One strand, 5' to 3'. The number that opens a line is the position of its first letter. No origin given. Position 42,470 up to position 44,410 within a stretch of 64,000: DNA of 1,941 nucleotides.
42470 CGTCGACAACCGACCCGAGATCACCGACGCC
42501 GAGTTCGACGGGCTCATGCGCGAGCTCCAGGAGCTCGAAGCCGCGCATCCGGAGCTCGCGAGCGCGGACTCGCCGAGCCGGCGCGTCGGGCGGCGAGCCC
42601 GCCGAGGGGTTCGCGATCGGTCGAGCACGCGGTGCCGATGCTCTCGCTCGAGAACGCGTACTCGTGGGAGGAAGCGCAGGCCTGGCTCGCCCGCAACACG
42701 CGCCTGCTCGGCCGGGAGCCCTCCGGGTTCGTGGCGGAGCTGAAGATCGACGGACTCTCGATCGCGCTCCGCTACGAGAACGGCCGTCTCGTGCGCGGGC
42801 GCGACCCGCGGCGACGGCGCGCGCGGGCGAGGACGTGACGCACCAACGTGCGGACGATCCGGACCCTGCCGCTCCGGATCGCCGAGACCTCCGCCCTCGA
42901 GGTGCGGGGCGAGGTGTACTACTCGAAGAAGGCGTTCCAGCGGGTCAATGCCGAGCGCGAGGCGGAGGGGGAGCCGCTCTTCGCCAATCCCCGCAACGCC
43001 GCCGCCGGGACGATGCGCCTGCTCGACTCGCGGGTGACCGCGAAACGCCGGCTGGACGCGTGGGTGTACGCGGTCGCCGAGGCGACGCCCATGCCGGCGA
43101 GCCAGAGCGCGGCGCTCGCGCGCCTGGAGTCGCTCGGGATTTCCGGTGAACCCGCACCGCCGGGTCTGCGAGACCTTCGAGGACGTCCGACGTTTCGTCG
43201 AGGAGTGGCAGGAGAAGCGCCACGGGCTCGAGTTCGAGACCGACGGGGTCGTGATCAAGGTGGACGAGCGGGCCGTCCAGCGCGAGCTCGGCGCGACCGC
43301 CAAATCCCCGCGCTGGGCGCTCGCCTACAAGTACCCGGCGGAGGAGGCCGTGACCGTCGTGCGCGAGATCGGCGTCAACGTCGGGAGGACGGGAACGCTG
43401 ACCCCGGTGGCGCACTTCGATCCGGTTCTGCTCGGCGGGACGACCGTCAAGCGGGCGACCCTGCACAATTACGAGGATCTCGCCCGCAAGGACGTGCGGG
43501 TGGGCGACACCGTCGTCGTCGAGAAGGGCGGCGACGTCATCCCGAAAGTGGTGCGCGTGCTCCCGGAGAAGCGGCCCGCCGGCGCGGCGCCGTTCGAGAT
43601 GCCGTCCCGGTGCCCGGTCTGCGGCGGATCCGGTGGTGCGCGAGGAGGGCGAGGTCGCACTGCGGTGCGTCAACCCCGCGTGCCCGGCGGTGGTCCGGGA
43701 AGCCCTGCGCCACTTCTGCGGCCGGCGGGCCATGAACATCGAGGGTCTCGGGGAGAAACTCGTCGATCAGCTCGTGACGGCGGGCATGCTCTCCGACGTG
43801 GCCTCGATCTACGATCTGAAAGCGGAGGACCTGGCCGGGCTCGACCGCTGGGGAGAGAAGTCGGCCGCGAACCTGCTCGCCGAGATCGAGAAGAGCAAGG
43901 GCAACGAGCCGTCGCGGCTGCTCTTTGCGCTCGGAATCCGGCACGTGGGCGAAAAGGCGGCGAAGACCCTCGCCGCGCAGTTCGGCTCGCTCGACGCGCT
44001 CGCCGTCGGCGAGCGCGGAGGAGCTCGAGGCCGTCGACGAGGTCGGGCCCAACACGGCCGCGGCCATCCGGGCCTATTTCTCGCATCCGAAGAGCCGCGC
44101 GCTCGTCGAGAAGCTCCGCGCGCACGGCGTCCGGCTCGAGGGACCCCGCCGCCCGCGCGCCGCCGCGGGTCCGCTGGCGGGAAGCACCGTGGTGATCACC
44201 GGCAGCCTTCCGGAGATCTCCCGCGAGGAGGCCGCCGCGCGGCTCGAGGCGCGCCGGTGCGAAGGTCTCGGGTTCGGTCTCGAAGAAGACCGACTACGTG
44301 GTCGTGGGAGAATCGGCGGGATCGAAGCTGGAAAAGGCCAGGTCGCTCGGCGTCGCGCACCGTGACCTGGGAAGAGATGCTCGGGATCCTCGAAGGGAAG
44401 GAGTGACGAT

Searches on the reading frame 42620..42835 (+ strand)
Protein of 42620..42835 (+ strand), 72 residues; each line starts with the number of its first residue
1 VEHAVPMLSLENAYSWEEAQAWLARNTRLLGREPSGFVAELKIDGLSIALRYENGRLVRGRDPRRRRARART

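Call 22: search_protein_families(library=pfam, proteins=[window:42620-42835:+], max_evalue=0.001)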
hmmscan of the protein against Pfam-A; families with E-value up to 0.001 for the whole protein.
seq(72 aa): 1 family
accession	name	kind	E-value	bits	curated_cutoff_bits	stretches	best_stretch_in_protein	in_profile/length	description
PF01653.23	DNA_ligase_aden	-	6.7e-16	59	27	1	1-60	7-67/253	NAD-dependent DNA ligase adenylation domain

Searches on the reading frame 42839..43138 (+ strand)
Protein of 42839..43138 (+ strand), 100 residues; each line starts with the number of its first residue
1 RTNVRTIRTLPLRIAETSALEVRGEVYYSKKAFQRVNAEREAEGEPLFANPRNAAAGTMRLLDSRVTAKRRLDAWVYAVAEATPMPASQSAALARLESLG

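Call 22: search_protein_families(library=pfam, proteins=[window:42839-43138:+], max_evalue=0.001)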
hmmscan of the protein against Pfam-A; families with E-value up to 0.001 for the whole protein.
seq(100 aa): 1 family
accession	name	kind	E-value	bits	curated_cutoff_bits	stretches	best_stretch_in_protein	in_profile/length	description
PF01653.23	DNA_ligase_aden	-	1.6e-30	106.9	27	1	2-100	81-185/253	NAD-dependent DNA ligase adenylation domain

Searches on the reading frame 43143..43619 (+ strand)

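Call 22: search_protein_families(library=pfam, proteins=[window:43143-43619:+], max_evalue=0.001)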
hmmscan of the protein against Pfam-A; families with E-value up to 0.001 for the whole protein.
seq(159 aa): 2 families
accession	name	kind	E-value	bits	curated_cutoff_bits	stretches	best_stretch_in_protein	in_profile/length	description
PF03120.22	DNA_ligase_OB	-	1.5e-33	115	32.9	1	71-146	2-77/79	NAD-dependent DNA ligase OB-fold domain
PF01653.23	DNA_ligase_aden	-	2.3e-22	80.2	27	1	1-67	187-253/253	NAD-dependent DNA ligase adenylation domain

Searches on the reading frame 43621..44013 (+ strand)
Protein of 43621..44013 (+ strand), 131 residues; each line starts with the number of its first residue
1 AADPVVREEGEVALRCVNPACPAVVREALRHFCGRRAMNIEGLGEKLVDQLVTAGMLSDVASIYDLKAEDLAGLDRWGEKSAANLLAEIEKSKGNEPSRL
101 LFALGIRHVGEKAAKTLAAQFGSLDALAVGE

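Call 22: search_protein_families(library=pfam, proteins=[window:43621-44013:+], max_evalue=0.001)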
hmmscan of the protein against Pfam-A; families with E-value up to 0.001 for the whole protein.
seq(131 aa): 4 families
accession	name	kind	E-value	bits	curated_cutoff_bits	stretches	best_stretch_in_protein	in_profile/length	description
PF12826.13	HHH_2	-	1.5e-12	47.9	27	1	99-128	1-30/64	Helix-hairpin-helix motif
PF14520.12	HHH_5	-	6.6e-09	36.6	27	1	38-91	5-57/57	Helix-hairpin-helix domain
PF03119.21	DNA_ligase_ZBD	-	9.2e-09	35.5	25.8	1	4-23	8-27/27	NAD-dependent DNA ligase C4 zinc finger domain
PF01367.25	5_3_exonuc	-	5.9e-06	27.1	40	0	105-127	22-44/97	5'-3' exonuclease, C-terminal SAM fold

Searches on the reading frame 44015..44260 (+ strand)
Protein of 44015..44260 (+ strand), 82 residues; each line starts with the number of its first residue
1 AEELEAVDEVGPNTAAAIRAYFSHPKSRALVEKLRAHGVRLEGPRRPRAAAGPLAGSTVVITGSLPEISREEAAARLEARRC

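Call 22: search_protein_families(library=pfam, proteins=[window:44015-44260:+], max_evalue=0.001)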
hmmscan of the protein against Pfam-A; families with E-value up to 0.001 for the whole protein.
seq(82 aa): 1 family
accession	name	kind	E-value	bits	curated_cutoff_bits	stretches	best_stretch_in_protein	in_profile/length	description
PF12826.13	HHH_2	-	2.7e-06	27.9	27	1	2-31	35-64/64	Helix-hairpin-helix motif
